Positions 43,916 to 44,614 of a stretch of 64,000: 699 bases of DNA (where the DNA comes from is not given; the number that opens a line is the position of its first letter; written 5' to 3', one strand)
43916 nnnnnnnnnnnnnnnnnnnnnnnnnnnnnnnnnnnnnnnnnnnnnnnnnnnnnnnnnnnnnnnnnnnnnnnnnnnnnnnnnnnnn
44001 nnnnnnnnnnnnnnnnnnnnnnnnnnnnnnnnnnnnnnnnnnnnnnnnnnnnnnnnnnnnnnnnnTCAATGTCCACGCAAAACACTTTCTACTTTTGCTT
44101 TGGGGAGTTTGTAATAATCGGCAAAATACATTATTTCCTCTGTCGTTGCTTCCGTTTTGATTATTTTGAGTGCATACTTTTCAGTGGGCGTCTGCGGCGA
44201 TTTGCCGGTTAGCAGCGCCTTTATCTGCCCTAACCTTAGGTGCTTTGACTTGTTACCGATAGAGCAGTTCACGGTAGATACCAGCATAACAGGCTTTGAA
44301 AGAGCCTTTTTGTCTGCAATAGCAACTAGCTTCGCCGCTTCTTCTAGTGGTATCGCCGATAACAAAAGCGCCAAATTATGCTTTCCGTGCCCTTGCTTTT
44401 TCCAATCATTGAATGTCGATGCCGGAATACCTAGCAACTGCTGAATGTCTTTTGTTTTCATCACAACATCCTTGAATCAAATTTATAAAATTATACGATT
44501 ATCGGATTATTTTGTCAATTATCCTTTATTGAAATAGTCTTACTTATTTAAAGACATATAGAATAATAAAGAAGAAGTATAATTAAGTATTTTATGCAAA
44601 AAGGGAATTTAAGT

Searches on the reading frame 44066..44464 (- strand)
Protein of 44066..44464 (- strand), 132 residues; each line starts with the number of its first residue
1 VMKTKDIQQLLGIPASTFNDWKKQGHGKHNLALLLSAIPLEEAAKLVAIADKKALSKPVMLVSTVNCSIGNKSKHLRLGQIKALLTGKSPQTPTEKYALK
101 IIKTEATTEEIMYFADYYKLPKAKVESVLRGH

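Call 3: search_protein_families(library=pfam, proteins=[window:44066-44464:-], max_evalue=1)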
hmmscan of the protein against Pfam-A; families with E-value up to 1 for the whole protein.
window:44066-44464:- (132 aa): 2 families
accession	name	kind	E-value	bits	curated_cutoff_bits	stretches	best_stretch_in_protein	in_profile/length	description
PF13384.12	HTH_23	-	0.0086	16.3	24.6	1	2-24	18-40/50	Homeodomain-like domain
PF23125.1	Xre-MbcA-ParS_M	-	0.13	12.4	27.8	1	6-25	6-25/51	Antitoxin Xre/MbcA/ParS-like, middle domain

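Call 4: search_protein_families(library=ncbifam, proteins=[window:44066-44464:-], max_evalue=1)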
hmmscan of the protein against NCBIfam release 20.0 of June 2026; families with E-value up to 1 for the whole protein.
window:44066-44464:- (132 aa): 0 families

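Call 5: search_protein_families(library=padloc, proteins=[window:44066-44464:-], max_evalue=1)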
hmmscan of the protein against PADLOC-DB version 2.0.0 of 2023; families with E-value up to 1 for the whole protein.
window:44066-44464:- (132 aa): 0 families

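Call 7: find_homologous_proteins(query=window:44066-44464:-, max_evalue=0.01)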
Query window:44066-44464:- (132 aa): 53 proteins with E <= 0.01 among 117 candidates.
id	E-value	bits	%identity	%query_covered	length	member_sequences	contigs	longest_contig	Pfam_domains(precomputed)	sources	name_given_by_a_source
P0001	4.9e-78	277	100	99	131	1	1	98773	-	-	-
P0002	2.2e-68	246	90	99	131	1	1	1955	-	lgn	-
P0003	1.4e-67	244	89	99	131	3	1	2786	-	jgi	jgi:hypothetical protein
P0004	9.3e-63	228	83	99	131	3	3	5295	-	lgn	-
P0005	2.8e-55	204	74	98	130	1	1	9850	-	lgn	-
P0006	1.8e-44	169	62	98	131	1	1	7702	-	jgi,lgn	jgi:hypothetical protein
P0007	3.7e-41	158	60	99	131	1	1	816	-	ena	-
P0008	4.6e-39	152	59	98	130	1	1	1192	-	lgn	-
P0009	2.2e-31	127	51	98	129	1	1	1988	-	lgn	-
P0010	2.0e-28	117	51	98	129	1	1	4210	-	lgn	-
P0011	3.2e-28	117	48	97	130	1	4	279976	-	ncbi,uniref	ncbi:hypothetical protein [Sulfurimonas sp.]|uniref:hypothetical protein n=1 Tax=Sulfurimonas sp. Ta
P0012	3.5e-28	117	50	97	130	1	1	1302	-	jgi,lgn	jgi:hypothetical protein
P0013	5.2e-28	116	49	97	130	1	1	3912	-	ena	-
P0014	8.5e-28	115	49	97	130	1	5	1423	-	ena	-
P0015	1.2e-27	115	48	97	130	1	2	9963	-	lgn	-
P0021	5.7e-27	113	49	97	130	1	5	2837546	-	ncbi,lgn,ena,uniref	ncbi:hypothetical protein [Sulfurimonas sp. CS5]|uniref:hypothetical protein n=1 Tax=Sulfurimonas sp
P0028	9.8e-27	112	48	97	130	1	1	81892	-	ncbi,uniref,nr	ncbi:hypothetical protein GJV85_13430 (plasmid) [Sulfurimonas aquatica]|uniref:Uncharacterized prote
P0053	1.8e-7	50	47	55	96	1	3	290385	-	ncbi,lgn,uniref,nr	ncbi:hypothetical protein DMB95_06935 [Campylobacter sp. MIT 12-8780]|uniref:hypothetical protein n=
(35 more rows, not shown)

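Call 11: search_solved_structures(query=A1, max_evalue=10)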
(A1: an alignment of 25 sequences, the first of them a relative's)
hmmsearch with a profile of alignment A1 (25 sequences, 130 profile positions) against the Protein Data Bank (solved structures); distinct sequences matched with E-value up to 10: 0.

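Call 12: find_encoding_contigs(protein=P0021, flank=5000, max_places=3)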
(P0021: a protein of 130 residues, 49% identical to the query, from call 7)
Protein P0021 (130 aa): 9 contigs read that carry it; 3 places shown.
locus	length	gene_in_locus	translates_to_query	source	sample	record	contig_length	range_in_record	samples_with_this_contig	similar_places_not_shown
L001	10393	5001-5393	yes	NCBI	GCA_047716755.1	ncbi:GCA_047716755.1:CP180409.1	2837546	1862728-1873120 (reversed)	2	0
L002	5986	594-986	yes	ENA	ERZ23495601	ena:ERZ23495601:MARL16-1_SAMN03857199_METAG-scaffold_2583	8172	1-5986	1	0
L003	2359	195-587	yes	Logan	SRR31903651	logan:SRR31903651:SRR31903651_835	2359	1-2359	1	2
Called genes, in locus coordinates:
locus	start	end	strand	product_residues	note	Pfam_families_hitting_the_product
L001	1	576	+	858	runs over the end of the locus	PF17159:MASE3, PF08448:PAS_4, PF00990:GGDEF, PF00563:EAL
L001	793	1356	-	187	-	PF00239:Resolvase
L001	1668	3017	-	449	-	PF07804:HipA_C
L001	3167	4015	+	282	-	-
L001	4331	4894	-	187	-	PF00239:Resolvase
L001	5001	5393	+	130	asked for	-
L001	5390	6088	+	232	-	PF08843:AbiEii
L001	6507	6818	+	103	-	PF14110:DUF4282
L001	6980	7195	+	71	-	PF11381:DUF3185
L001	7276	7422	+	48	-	PF18919:DUF5670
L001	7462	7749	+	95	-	-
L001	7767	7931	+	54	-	-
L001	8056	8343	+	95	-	PF27192:VspR_C (faint)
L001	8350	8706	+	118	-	-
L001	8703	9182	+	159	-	PF09912:DUF2141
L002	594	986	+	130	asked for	-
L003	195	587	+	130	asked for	-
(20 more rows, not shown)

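Call 13: find_encoding_contigs(protein=P0028, flank=5000, max_places=2)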
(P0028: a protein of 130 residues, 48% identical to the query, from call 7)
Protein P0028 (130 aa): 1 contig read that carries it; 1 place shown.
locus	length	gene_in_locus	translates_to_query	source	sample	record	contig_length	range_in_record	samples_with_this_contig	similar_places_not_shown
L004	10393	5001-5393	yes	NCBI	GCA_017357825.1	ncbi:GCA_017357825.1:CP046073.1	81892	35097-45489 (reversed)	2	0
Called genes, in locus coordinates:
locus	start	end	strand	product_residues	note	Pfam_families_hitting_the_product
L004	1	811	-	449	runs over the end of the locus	PF07804:HipA_C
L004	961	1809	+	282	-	-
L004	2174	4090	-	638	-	PF13188:PAS_8 (weak), PF13426:PAS_9 (weak), PF00989:PAS (weak), PF13426:PAS_9, PF00989:PAS, PF08448:PAS_4 (weak), PF13426:PAS_9, PF02518:HATPase_c, +2 more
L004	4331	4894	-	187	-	PF00239:Resolvase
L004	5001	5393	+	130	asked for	-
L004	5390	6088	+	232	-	PF08843:AbiEii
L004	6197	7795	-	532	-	PF13657:Couple_hipA (weak), PF07804:HipA_C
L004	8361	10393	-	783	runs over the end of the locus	PF00072:Response_reg, PF00989:PAS, PF13426:PAS_9, PF08447:PAS_3, PF00990:GGDEF, PF00563:EAL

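Call 14: find_encoding_contigs(protein=P0053, flank=5000, max_places=2)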
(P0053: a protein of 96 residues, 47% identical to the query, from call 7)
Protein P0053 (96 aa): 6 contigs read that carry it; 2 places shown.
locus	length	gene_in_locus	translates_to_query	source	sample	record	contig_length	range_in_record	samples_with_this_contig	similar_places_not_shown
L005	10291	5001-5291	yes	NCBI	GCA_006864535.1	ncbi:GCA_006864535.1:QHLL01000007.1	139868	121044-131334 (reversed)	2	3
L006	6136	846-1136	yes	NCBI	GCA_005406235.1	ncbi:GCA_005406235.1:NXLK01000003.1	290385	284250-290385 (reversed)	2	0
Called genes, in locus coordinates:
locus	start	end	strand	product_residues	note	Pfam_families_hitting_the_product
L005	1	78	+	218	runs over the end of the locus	-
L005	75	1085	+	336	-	PF06834:TraU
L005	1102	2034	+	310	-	PF09673:TrbC_Ftype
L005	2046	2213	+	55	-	-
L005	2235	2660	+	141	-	PF13098:Thioredoxin_2 (weak)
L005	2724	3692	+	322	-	PF07751:Abi_2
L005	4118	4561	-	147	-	-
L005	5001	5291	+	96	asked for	-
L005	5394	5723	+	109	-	PF05973:Gp49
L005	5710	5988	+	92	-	PF01381:HTH_3 (weak)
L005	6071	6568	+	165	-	PF08238:Sel1 (faint)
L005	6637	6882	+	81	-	-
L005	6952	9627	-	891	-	PF07916:TraG_N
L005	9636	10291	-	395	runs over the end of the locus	PF00059:Lectin_C (weak), PF06986:F_T4SS_TraN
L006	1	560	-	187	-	PF07916:TraG_N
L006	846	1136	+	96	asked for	-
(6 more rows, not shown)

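Call 18: predict_structure(alignment_id=A1)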
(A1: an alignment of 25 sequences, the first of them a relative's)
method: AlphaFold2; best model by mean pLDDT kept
length: 131 residues; sequences in the alignment: 25
mean_pLDDT: 92.1   pTM: 0.58
mean pLDDT of the five models: 92.1, 91.8, 90.5, 90.0, 90.0
residues with pLDDT >= 90: 113; 70-90: 12; 50-70: 5; < 50: 1
segments of 3 or more residues with pLDDT < 50: none
pLDDT, mean of each block of 10 residues (from residue 1): 94 96 96 96 89 76 94 94 96 96 93 93 90 38
secondary structure, 60 per line:
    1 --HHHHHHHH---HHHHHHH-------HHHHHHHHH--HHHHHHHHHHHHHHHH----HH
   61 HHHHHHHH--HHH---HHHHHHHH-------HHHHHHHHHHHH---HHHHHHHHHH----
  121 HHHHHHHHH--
elements in order: H3-10 H14-20 H28-36 H39-54 H59-68 H77-84 H92-103 H107-116 H121-129

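Call 24: search_protein_representatives(alignment_id=A1)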
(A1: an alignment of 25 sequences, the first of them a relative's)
Query: 25 sequences, 130 profile positions. Proteins with E-value up to 0.001 (for the whole library): 86; up to 1e-10: 30; up to 1e-30: 3. The best 86 are listed.
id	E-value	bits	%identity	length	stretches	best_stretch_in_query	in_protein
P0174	4.1e-62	224.3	-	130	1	1-129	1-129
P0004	7.2e-56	204.1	-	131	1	1-129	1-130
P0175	3.5e-33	130.7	-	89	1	43-129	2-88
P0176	2.5e-23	98.9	-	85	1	47-127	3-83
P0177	3.7e-22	95.0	-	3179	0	-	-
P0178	3.0e-20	88.9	-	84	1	48-127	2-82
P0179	8.5e-20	87.4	-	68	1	57-118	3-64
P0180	6.2e-19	84.6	-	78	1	56-129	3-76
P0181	6.2e-19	84.6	-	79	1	58-129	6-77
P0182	2.1e-18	82.9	-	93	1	78-129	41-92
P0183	5.0e-18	81.7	-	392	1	31-128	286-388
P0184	1.2e-16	77.2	-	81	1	54-128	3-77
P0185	1.4e-16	77.0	-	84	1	58-128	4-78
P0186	3.3e-16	75.8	-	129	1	56-128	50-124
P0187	5.1e-16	75.2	-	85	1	52-128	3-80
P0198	1.7e-11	60.5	-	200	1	47-125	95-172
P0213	1.3e-07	48.0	-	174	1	1-126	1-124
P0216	5.2e-07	46.1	-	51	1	1-49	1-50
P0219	2.8e-06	43.7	-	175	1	1-128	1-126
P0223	8.1e-06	42.2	-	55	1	1-52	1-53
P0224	8.2e-06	42.2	-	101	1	1-52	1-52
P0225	9.2e-06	42.0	-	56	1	1-52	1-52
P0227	2.0e-05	40.9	-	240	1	1-52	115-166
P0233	8.5e-05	38.9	-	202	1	1-52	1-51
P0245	2.2e-04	37.6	-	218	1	2-52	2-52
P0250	4.6e-04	36.5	-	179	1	1-125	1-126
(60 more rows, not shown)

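Call 25: fold_search(model_id=the predicted structure, library=pdb)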
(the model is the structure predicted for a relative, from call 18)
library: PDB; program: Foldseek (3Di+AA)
matches with E <= 10: 48; with E <= 0.001: 0
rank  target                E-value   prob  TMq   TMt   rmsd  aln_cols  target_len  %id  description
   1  9jhq                  2.3e+00  0.06  0.16  0.05  11.3        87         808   14  Crystal structure of GodF, a post-translational modification enzyme involved in the biosynthesis of goadsporin (released 2025-09-10)
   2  4xgc_C                3.8e+00  0.06  0.23  0.08  13.1       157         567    9  Crystal structure of the eukaryotic origin recognition complex (released 2015-04-01)
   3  2b6c_B                3.8e+00  0.05  0.21  0.15  15.8       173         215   13  Predicted DNA alkylation repair enzyme from Enterococcus faecalis. (released 2005-11-15)
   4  8pia_A                6.0e+00  0.04  0.17  0.15  18.8       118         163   15  DNA binding domain of HNF-1A bound to P2-HNF4A promoter DNA variant (P2 -181G>T) (released 2024-06-19)
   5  7qda                  6.3e+00  0.08  0.24  0.08   7.1        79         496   11  Crystal structure of CalpL (released 2022-11-16)
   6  5mmi_R                6.3e+00  0.08  0.27  0.29  12.7       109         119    9  Structure of the large subunit of the chloroplast ribosome (released 2017-01-11)
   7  6dre_B                6.3e+00  0.04  0.15  0.12  11.9        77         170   14  ADP-ribosyltransferase toxin/immunity pair (released 2018-10-31)
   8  2y8d                  6.3e+00  0.03  0.17  0.10  18.7       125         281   16  STRUCTURE OF DBL6 EPSILON DOMAIN FROM VAR2CSA STRAIN FCR3 (released 2012-02-15)
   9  2b5a_A                6.6e+00  0.07  0.20  0.29  10.8        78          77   10  C.BclI, Control Element of the BclI Restriction-Modification System (released 2006-01-03)
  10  6jpm_A                6.6e+00  0.06  0.22  0.24   7.7        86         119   14  Crystal Structure of Odorant Binding Protein 4 in the Natural Predator Chrysopa pallens (released 2019-10-16)
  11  8keo_A                6.6e+00  0.03  0.20  0.04  17.0       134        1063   14  Structure of SARS-CoV-2 Omicron BA.1 Spike complexed with antibody PW5-570 (released 2024-08-14)
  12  4po5_A                6.6e+00  0.02  0.17  0.14  17.4       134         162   13  Crystal structure of allophycocyanin B from Synechocystis PCC 6803 (released 2014-10-29)
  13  7jpp_C                7.3e+00  0.04  0.22  0.08  13.0       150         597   12  ORC-O2WH: Human Origin Recognition Complex (ORC) with dynamic/unresolved ORC1 AAA+ domain (released 2020-09-09)
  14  3oc3_B                7.3e+00  0.03  0.18  0.06  16.6       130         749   13  Crystal structure of the Mot1 N-terminal domain in complex with TBP (released 2011-07-13)
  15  7xya_G                7.3e+00  0.02  0.17  0.16  14.6       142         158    6  The cryo-EM structure of an AlpA-loading complex (released 2022-07-20)
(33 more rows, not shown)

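Call 32: find_related_loci(query=A1, collection=genome_contigs, flank=4000)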
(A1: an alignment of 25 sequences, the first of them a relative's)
Query A1 (131 aa) in genome_contigs; peptide patterns used: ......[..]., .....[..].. (x = any residue, [..] = any of these).
172 stretches matched a pattern; 18 encode a relative of the query (tblastn E <= 1e-3); 18 distinct loci.
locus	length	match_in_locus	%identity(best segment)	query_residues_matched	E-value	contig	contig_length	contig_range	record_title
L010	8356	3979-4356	52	1-128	4e-37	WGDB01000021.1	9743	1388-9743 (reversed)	MAG: Helicobacteraceae bacterium isolate S145_25 k151_12220, whole genome shotgun sequence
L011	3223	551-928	51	1-128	2e-36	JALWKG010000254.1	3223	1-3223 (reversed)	MAG: Helicobacteraceae bacterium isolate M17_metabat1_scaf2bin.151 M17_NODE_46571_length_3223_cov_2.037468, whole genome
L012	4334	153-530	51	1-128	2e-36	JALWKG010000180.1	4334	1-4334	MAG: Helicobacteraceae bacterium isolate M17_metabat1_scaf2bin.151 M17_NODE_29738_length_4334_cov_2.610411, whole genome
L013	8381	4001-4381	48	1-128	2e-35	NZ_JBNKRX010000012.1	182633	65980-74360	MAG: Sulfurimonas sp. isolate B1B2.bin.19.orig k141_214187, whole genome shotgun sequence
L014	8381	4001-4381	49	1-128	7e-35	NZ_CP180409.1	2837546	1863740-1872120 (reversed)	Sulfurimonas sp. CS5 chromosome, complete genome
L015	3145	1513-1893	48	1-128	1e-34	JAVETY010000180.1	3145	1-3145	MAG: Sulfurimonadaceae bacterium isolate BF2_26 NODE_26426_length_3145_cov_2.777741_Biofilm2, whole genome shotgun seque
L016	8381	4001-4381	48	1-128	1e-33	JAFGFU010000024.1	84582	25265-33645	MAG: Campylobacterales bacterium isolate Zod_Metabat.1333 k87_7862912, whole genome shotgun sequence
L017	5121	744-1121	47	1-127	2e-33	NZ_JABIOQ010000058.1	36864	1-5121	MAG: Sulfurimonas sp. isolate SI060_bin9 k141_1192989, whole genome shotgun sequence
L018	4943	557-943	47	1-130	5e-33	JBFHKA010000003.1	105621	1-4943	MAG: Sulfurimonas sp. isolate Mix_sand07.2021.05.G.77 k141_146232_length_105621_cov_18.8437, whole genome shotgun sequen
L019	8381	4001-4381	48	1-128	1e-30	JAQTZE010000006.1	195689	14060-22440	MAG: Sulfurimonas sp. isolate STC_53 NODE_158_length_195689_cov_6.725841_Sandtown_C, whole genome shotgun sequence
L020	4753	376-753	47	1-128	9e-30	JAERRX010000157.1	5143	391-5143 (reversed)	MAG: Sulfurimonas sp. isolate G18 c_000000100817, whole genome shotgun sequence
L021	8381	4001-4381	47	1-128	2e-29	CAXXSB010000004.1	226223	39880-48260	MAG: Sulfurimonadaceae bacterium isolate 9b364b69-d344-45b3-aabe-164544d75914 genome assembly, contig: contig_4, whole g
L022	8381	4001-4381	45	1-128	2e-29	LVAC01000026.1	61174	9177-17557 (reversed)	MAG: Campylobacterales bacterium Epsilon_01 _contig_98914, whole genome shotgun sequence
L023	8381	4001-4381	47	1-128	1e-28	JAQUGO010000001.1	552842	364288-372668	MAG: Sulfurospirillaceae bacterium isolate STCSWMC_226 NODE_4_length_552842_cov_168.626138_ST_CSWMC, whole genome shotgu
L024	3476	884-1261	48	1-127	3e-28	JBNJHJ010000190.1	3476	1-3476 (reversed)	MAG: Campylobacterota bacterium isolate Y22_0dBSd3.bin.84 NODE_37647_length_3476_cov_3.202843, whole genome shotgun sequ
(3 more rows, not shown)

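Call 42: find_encoding_contigs(protein=P0005, flank=6000, max_places=2)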
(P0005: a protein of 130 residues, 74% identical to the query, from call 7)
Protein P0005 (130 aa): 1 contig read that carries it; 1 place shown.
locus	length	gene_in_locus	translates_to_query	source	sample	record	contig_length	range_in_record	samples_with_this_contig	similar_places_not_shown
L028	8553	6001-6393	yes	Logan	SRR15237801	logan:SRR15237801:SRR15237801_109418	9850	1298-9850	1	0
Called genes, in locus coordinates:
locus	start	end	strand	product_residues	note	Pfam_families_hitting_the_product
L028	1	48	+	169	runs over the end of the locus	-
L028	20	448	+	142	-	-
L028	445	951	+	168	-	-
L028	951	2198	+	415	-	PF01943:Polysacc_synt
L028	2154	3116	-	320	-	PF00535:Glycos_transf_2, PF10111:Glyco_tranf_2_2, PF13641:Glyco_tranf_2_3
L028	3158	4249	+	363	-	PF13477:Glyco_trans_4_2 (weak), PF13439:Glyco_transf_4, PF13579:Glyco_trans_4_4, PF20706:GT4-conflict (weak), PF00534:Glycos_transf_1, PF13692:Glyco_trans_1_4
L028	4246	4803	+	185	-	PF14602:Hexapep_2 (faint), PF00132:Hexapep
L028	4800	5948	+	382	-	PF13439:Glyco_transf_4, PF13579:Glyco_trans_4_4, PF00534:Glycos_transf_1, PF13692:Glyco_trans_1_4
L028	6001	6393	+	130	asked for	-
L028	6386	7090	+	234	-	PF08843:AbiEii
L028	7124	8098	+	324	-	PF01073:3Beta_HSD, PF01370:Epimerase, PF02719:Polysacc_synt_2, PF04321:RmlD_sub_bind, PF05368:NmrA (faint), PF13460:NAD_binding_10, PF16363:GDP_Man_Dehyd, PF07993:NAD_binding_4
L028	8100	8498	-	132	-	PF00027:cNMP_binding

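Call 43: find_encoding_contigs(protein=P0006, flank=6000, max_places=2)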
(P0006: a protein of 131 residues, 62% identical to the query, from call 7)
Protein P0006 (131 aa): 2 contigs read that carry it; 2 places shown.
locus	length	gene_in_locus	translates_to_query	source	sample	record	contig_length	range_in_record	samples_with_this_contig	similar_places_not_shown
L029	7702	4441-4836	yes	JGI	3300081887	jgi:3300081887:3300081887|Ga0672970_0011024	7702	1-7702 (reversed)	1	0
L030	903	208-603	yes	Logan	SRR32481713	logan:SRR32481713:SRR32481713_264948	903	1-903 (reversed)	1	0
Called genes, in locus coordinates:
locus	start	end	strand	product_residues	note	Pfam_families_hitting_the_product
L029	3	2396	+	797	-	?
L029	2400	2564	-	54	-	-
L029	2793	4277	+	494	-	PF01637:ATPase_2, PF13191:AAA_16 (weak), PF13173:AAA_14, PF13401:AAA_22 (weak), PF13156:Mrr_cat_2 (weak)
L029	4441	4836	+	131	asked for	-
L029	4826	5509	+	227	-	PF08843:AbiEii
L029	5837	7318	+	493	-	PF01637:ATPase_2, PF13191:AAA_16 (weak), PF13173:AAA_14 (weak)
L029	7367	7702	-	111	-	?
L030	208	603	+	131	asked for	-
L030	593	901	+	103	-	?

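Call 44: find_encoding_contigs(protein=P0004, flank=6000, max_places=3)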
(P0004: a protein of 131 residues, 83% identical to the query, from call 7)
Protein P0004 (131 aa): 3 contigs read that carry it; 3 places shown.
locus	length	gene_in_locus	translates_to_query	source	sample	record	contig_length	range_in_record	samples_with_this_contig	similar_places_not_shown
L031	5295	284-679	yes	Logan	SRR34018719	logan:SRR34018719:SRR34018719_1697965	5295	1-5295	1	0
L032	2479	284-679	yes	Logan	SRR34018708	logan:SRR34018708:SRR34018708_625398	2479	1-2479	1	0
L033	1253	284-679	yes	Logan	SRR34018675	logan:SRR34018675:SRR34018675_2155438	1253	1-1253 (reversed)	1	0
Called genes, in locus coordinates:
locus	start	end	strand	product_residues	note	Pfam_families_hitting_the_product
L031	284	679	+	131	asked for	-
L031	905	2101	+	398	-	PF02661:Fic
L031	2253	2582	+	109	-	PF05973:Gp49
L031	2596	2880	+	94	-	PF01381:HTH_3 (weak), PF12844:HTH_19, PF13413:HTH_25 (faint)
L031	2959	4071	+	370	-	PF19658:DUF6161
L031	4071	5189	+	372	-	PF00589:Phage_integrase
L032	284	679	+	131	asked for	-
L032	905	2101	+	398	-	PF02661:Fic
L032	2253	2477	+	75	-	?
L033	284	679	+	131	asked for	-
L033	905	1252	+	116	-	?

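Call 48: find_related_loci(query=A4, collection=metagenome_contigs, flank=4000)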
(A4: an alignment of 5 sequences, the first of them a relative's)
Query A4 (200 aa) in metagenome_contigs; peptide patterns used: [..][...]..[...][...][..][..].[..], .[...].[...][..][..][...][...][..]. (x = any residue, [..] = any of these).
202 stretches matched a pattern; 118 encode a relative of the query (tblastn E <= 1e-3); the best 80 are kept; 80 distinct loci.
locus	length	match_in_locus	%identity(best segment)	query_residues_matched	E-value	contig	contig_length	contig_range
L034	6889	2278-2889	44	2-200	2e-54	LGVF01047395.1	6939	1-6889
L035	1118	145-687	45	2-174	2e-51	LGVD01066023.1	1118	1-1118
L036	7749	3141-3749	39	1-200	3e-43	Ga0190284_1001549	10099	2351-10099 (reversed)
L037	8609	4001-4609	39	1-200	3e-43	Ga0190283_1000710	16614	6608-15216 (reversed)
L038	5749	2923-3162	39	3-82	1e-13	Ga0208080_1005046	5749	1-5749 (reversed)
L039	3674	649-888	39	3-82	1e-13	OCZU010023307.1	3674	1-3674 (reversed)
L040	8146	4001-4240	39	3-82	5e-13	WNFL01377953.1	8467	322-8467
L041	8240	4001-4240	36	3-82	1e-12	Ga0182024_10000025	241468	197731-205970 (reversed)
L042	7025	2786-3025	36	3-82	2e-12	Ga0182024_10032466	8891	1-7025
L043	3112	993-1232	38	3-82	2e-12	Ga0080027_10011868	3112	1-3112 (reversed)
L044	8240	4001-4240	36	3-82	2e-12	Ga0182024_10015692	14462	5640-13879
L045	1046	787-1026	35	3-82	2e-12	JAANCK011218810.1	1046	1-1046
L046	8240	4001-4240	35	3-82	4e-12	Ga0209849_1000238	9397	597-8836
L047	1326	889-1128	35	3-82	3e-12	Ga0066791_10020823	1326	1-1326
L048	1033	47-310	33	3-92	2e-12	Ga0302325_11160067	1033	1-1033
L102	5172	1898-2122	41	103-176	4e-10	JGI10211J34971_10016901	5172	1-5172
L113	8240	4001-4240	36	100-176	3e-9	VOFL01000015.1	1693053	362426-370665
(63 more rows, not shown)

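Call 66: find_related_loci(query=A1, collection=viral_contigs, flank=4000)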
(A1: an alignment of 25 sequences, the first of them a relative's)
Query A1 (131 aa) in viral_contigs; peptide patterns used: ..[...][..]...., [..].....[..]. (x = any residue, [..] = any of these).
19 stretches matched a pattern, but none encodes a relative of the query by tblastn (E <= 1e-3).
